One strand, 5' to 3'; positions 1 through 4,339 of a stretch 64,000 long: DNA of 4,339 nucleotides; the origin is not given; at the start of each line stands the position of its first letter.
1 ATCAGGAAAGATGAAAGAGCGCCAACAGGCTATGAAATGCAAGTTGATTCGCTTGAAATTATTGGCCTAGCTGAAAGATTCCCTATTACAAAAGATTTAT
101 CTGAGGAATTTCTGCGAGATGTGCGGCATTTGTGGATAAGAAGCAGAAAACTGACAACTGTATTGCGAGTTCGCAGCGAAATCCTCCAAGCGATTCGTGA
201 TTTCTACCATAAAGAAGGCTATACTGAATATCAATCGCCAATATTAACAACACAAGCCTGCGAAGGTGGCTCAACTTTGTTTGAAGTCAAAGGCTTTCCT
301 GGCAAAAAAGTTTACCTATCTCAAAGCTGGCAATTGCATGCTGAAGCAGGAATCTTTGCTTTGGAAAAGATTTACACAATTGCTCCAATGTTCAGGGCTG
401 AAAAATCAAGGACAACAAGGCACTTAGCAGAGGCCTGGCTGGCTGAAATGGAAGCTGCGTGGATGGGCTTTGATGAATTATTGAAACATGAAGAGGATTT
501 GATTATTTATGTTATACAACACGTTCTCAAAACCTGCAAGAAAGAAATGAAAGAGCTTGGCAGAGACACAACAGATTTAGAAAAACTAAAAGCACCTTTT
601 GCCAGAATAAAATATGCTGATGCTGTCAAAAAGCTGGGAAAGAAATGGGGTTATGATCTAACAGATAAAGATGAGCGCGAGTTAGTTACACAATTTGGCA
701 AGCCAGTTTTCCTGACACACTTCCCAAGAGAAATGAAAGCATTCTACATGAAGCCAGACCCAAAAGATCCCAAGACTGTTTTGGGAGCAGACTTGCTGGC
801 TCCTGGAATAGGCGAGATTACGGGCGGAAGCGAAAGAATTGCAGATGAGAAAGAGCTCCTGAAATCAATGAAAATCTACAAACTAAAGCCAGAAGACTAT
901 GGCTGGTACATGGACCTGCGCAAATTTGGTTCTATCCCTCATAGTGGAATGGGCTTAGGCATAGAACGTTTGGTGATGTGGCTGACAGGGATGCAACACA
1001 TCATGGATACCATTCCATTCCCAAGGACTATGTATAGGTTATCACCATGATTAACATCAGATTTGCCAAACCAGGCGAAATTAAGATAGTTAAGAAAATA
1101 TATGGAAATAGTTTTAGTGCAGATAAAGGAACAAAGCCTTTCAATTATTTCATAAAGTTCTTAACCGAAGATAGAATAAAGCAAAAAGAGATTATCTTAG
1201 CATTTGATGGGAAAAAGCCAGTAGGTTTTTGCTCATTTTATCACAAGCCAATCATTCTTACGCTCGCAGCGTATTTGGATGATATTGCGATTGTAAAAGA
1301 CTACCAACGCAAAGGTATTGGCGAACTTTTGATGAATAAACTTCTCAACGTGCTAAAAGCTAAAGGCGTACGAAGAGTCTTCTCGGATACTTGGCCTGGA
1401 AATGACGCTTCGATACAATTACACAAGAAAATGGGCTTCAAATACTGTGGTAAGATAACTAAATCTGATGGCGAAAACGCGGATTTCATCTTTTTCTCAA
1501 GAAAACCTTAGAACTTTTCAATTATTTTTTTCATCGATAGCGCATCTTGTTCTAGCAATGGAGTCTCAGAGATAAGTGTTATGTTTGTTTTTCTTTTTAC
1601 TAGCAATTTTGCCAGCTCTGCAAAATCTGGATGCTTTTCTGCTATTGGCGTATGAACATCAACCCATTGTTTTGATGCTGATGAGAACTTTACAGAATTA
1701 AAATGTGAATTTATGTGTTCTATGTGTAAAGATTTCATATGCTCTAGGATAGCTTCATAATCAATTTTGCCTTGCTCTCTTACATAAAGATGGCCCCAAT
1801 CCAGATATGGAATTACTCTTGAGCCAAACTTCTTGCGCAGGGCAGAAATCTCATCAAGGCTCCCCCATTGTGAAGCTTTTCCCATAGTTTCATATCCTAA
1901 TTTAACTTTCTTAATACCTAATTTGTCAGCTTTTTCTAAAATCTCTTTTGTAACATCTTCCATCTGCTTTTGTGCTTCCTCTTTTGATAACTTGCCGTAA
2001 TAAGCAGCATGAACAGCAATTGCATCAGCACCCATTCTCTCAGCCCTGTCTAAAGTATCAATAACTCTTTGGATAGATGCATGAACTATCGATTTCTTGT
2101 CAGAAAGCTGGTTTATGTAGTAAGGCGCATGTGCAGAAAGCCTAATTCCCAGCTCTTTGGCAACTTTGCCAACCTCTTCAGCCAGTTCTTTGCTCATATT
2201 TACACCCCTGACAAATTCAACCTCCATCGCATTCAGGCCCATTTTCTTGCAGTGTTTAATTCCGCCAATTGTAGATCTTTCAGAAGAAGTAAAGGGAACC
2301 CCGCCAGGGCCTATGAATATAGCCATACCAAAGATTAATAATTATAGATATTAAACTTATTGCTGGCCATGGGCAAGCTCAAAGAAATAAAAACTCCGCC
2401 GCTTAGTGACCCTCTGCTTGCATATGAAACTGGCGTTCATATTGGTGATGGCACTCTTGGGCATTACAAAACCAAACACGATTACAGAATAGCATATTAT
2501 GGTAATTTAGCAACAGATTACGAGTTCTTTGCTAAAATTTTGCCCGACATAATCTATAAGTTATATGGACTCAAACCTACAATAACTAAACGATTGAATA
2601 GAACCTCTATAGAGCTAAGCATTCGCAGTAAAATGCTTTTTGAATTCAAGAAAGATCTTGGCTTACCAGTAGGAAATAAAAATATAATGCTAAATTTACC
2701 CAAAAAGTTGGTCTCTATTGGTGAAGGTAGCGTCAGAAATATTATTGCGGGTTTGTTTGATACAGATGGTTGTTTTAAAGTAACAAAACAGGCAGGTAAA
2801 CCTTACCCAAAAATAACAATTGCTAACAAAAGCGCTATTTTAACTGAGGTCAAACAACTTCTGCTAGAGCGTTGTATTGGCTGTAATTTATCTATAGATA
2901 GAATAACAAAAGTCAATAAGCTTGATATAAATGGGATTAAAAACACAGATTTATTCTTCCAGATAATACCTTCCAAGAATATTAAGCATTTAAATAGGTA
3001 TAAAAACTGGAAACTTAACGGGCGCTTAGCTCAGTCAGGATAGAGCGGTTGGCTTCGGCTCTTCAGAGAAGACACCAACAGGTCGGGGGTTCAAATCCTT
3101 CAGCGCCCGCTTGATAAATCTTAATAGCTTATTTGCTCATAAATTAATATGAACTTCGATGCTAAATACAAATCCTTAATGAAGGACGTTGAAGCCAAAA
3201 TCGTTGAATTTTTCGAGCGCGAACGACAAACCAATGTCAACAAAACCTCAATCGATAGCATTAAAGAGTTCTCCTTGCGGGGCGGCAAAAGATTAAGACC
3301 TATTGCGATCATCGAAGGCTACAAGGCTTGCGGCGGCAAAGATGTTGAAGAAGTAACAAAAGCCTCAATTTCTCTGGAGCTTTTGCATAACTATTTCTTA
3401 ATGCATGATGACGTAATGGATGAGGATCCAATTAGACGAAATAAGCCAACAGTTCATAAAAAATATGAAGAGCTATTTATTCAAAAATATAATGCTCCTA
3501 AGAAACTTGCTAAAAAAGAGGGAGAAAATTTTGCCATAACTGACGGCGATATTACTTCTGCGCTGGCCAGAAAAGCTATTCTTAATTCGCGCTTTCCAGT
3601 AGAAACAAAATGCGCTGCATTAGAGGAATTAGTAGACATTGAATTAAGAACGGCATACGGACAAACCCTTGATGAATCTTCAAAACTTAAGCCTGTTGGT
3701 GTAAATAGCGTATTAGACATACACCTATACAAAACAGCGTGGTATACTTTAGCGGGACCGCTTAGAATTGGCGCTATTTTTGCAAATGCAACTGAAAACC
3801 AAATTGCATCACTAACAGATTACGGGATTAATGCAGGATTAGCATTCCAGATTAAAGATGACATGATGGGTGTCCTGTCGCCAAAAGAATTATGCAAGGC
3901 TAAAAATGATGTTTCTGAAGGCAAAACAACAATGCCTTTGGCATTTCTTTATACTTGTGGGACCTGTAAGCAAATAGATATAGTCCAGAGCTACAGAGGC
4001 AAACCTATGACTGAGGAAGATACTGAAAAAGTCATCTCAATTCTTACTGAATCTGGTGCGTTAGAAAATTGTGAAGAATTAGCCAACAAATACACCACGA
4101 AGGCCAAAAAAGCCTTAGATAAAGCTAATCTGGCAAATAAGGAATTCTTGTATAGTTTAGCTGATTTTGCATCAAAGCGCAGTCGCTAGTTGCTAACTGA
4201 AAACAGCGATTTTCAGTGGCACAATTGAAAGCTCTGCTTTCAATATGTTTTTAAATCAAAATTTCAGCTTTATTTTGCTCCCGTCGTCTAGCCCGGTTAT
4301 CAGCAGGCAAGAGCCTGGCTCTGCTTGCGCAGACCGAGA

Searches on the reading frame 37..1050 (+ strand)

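Call 81: search_protein_families(library=ncbifam, proteins=[window:37-1050:+], max_evalue=0.00001)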
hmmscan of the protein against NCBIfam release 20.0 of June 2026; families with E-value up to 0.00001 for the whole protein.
window:37-1050:+ (337 aa): 17 families
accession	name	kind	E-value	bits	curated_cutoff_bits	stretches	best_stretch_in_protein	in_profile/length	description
NF003037.0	PRK03932.1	equivalog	6.7e-124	414.3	414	1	1-336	89-450/451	asparagine--tRNA ligase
TIGR00457.1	asnS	equivalog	6.1e-112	374.7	342.6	1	1-335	91-453/455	asparagine--tRNA ligase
NF003483.0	PRK05159.1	equivalog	3.8e-76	256.7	353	1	27-337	121-438/438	aspartate--tRNA(Asn) ligase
TIGR00458.1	aspS_nondisc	equivalog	1.3e-62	212.2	368.4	1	28-337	118-428/428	aspartate--tRNA(Asn) ligase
NF005052.0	PRK06462.1-1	equivalog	3.9e-46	157.7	368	1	23-330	30-345/353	asparagine synthetase A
NF005054.0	PRK06462.1-4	equivalog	1e-42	146.3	309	1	33-330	15-310/318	asparagine synthetase A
NF001750.0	PRK00476.1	equivalog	2.6e-31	108.6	443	2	3-202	100-288/590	aspartate--tRNA ligase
TIGR00459.1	aspS_bact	equivalog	1.4e-29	102.9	373.85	2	4-202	97-283/586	aspartate--tRNA ligase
TIGR00499.1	lysS_bact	equivalog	1.3e-24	86.7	427.6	2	36-219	165-343/496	lysine--tRNA ligase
NF001756.1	PRK00484.1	subfamily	1.3e-23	83.5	468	2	34-215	160-333/488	lysine--tRNA ligase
NF005055.0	PRK06462.1-5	equivalog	3.5e-22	79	389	1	88-331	83-334/341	asparagine synthetase A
NF005053.0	PRK06462.1-3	equivalog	1.7e-18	67.2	322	1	91-320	18-256/274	asparagine synthetase A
TIGR00462.1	genX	equivalog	2.8e-14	53.3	286.9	1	43-328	1-304/304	EF-P lysine aminoacylase EpmA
NF009460.0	PRK12820.1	equivalog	3.8e-14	51.8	1379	1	21-201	151-315/723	bifunctional aspartyl-tRNA synthetase/aspartyl/glutamyl-tRNA amidotransferase subunit C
NF009101.0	PRK12445.1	subfamily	2e-12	46.5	1026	1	36-212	177-346/505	lysine--tRNA ligase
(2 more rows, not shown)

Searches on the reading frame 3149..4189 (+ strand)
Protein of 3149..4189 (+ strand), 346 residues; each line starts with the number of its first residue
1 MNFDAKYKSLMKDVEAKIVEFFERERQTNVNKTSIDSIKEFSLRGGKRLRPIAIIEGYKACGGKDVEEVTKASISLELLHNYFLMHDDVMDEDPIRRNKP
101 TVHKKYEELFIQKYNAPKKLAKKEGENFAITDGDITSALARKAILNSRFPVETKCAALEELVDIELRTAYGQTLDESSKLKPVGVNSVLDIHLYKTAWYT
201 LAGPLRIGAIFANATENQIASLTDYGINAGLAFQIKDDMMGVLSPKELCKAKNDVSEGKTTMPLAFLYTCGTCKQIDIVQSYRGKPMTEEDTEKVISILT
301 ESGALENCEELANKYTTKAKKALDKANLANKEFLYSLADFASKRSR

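Call 81: search_protein_families(library=ncbifam, proteins=[window:3149-4189:+], max_evalue=0.00001)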
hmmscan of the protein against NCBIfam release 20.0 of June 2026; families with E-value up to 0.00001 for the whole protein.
window:3149-4189:+ (346 aa): 16 families
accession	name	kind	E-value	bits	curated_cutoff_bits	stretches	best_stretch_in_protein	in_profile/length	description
NF041169.1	f2_encap_cargo4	exception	2.2e-54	185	450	1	43-345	47-333/334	family 2 encapsulin nanocompartment cargo protein polyprenyl transferase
NF040698.1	IdsA_Meth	equivalog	1.4e-42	146.1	468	2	123-345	100-327/328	short chain isoprenyl diphosphate synthase IdsA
NF041003.1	GGPP_syn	equivalog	1.6e-40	139.2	500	2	123-344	98-324/326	geranylgeranyl diphosphate synthase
NF042416.1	GFPPS_Mycobact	equivalog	1.3e-38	132.9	600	1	34-345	30-349/350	bifunctional (2E,6E)-farnesyl/geranyl diphosphate synthase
NF045485.1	FPPsyn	subfamily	4.5e-35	121.2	275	2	14-109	8-101/288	farnesyl diphosphate synthase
TIGR02748.1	GerC3_HepT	equivalog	2e-29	102.7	456.55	2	201-344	174-317/319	heptaprenyl diphosphate synthase component II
NF045549.1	GGPPsyn_IdsB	equivalog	9e-29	100.6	475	2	125-345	125-345/346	geranylgeranyl diphosphate synthase IdsB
NF040789.2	gerfarn_diphsyn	equivalog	3.5e-27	95.5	560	1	68-344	83-343/345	geranylfarnesyl diphosphate synthase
NF042417.1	NPPPS_Mycobact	equivalog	2.3e-25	89.3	600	1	4-344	15-333/335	nonaprenyl/(2E,6E)-farnesyl/geranylgeranyl diphosphat synthase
TIGR02749.1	prenyl_cyano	equivalog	8e-24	84.2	383.2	2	184-342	162-318/322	solanesyl diphosphate synthase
NF045685.1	GGPPSynCrtE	equivalog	1.7e-23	83.1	460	1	15-264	11-249/293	geranylgeranyl diphosphate synthase CrtE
NF008140.0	PRK10888.1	equivalog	2.3e-21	76.4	412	2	206-345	180-322/323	octaprenyl diphosphate synthase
NF045628.1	HxpDPsynlarge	equivalog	1.3e-20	73.6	500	2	10-108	4-96/311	hexaprenyl-diphosphate synthase large subunit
NF007877.0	PRK10581.1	equivalog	1.9e-20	73.3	321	1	1-281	1-269/299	(2E,6E)-farnesyl diphosphate synthase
NF040627.1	GFPS_Meth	equivalog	1.7e-14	53.9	600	1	13-107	11-100/285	geranylfarnesyl diphosphate synthase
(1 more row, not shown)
